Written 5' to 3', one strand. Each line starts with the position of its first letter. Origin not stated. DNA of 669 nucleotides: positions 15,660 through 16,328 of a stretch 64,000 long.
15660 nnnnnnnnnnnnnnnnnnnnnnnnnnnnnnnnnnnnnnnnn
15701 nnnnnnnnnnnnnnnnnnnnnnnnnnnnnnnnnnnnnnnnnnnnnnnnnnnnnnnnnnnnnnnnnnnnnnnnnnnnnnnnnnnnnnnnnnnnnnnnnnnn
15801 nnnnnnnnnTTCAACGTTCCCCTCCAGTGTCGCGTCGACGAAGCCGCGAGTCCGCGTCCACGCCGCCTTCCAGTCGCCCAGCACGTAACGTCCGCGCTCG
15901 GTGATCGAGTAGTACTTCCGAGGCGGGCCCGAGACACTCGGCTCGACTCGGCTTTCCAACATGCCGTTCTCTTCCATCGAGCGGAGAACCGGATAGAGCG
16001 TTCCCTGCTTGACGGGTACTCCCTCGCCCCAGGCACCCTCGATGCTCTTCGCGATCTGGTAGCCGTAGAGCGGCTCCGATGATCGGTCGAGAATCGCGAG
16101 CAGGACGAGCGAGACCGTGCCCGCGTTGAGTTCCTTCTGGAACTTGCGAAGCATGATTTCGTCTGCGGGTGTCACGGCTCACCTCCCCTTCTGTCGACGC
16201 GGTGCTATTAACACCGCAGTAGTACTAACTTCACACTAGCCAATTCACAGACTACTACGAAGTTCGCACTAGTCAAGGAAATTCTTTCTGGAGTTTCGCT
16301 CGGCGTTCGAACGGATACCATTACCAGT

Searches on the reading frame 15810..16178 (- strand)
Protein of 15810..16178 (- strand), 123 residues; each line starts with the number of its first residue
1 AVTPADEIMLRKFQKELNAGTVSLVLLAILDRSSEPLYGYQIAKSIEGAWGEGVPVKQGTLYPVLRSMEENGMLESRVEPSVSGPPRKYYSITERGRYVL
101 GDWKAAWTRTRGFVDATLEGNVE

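Call 14: search_protein_families(library=pfam, proteins=[window:15810-16178:-], max_evalue=0.001)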
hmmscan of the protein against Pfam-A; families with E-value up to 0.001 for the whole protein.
window:15810-16178:- (123 aa): 1 family
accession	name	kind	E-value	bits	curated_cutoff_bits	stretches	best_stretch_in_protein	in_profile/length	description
PF03551.20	PadR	-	5.7e-21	74.7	27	1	26-100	1-73/75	Transcriptional regulator PadR-like family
